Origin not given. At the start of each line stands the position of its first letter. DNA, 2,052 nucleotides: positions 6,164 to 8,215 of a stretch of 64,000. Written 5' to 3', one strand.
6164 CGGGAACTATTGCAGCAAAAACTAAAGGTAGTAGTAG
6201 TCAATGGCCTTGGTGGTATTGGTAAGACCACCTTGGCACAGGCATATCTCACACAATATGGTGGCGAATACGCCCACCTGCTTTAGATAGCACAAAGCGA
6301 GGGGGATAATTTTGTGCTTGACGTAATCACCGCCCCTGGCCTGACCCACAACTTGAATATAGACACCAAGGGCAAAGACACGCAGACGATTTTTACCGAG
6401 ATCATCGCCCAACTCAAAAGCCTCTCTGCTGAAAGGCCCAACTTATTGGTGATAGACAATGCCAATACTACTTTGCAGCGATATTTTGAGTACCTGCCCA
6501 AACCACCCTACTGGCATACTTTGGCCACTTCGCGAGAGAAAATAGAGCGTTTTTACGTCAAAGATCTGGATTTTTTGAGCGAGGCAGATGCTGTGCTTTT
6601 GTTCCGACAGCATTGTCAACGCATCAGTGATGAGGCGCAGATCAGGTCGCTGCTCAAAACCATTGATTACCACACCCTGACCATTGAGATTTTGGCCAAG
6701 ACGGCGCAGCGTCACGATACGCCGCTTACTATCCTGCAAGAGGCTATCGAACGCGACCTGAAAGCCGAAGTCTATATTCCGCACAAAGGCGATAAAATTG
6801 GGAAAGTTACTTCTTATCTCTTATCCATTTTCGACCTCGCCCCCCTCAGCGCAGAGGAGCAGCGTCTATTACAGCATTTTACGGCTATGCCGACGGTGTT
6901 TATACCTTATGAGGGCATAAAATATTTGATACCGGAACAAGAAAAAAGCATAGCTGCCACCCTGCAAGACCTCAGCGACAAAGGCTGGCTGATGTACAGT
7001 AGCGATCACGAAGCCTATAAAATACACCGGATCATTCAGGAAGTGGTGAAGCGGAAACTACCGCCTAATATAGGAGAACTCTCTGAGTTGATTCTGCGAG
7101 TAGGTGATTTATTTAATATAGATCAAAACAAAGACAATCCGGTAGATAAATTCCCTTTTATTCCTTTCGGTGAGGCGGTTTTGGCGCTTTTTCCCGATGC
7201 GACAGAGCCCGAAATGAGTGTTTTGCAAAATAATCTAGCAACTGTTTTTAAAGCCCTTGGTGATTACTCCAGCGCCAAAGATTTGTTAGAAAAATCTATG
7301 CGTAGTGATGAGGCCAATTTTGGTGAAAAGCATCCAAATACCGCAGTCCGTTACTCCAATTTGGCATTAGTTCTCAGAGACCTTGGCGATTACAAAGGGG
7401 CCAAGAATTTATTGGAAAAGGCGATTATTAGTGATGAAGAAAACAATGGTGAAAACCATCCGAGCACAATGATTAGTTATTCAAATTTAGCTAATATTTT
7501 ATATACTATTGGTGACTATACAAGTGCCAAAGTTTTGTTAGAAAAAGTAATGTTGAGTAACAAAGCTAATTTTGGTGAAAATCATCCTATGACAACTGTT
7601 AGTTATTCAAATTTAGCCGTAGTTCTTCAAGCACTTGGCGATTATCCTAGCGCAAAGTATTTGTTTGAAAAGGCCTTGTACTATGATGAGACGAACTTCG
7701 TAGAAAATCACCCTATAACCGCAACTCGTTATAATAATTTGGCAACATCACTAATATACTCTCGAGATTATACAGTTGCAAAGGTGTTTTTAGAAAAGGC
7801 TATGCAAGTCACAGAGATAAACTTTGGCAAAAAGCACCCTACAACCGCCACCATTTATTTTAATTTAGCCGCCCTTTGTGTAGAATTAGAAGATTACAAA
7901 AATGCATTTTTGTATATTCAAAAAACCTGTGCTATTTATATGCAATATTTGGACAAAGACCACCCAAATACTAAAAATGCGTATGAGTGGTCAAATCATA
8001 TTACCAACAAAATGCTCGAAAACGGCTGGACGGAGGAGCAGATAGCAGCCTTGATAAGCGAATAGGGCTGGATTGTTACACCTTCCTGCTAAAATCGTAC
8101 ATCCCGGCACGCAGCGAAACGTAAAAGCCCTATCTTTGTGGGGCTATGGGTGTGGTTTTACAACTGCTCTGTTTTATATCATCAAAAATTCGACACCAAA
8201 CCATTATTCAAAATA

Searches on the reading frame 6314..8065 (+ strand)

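Call 30: search_protein_families(library=pfam, proteins=[window:6314-8065:+], max_evalue=0.0001)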
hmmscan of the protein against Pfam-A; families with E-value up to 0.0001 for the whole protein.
window:6314-8065:+ (583 aa): 14 families
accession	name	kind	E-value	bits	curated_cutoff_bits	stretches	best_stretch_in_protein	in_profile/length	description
PF13424.12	TPR_12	-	5.4e-51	171.1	30.1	4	301-371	2-72/77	Tetratricopeptide repeat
PF13374.12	TPR_10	-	1.1e-44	149.6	27.5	3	343-383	1-41/42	Tetratricopeptide repeat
PF07719.23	TPR_2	-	5.1e-21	73.4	27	0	431-461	4-34/34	Tetratricopeptide repeat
PF24885.1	TPR_NPHP3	-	1.3e-18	67.7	100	3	431-545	102-216/239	Nephrocystin-3 TPR domain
PF13181.12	TPR_8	-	1.6e-17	62.5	25.7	0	347-371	4-28/34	Tetratricopeptide repeat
PF00515.34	TPR_1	-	2.3e-17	62.4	27.8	0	430-461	3-34/34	Tetratricopeptide repeat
PF14559.12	TPR_19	-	3.5e-10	40.5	25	0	355-416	2-55/68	Tetratricopeptide repeat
PF17874.7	TPR_MalT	-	7.8e-09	35.7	45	1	288-466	26-200/336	MalT-like TPR region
PF13176.12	TPR_7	-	3.3e-08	33.4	27.9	0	348-377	3-34/36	Tetratricopeptide repeat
PF13428.12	TPR_14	-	1.6e-07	31.8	23.5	0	350-371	7-28/44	Tetratricopeptide repeat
PF13432.12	TPR_16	-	8.2e-07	29.8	32.7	0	350-405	3-50/65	Tetratricopeptide repeat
PF07721.20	TPR_4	-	2e-05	25.2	27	0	347-368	4-25/26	Tetratricopeptide repeat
PF13174.12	TPR_6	-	2.1e-05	25.3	26.3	0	349-371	5-27/33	Tetratricopeptide repeat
PF13431.12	TPR_17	-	2.2e-05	24.8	24.4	0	430-448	15-33/34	Tetratricopeptide repeat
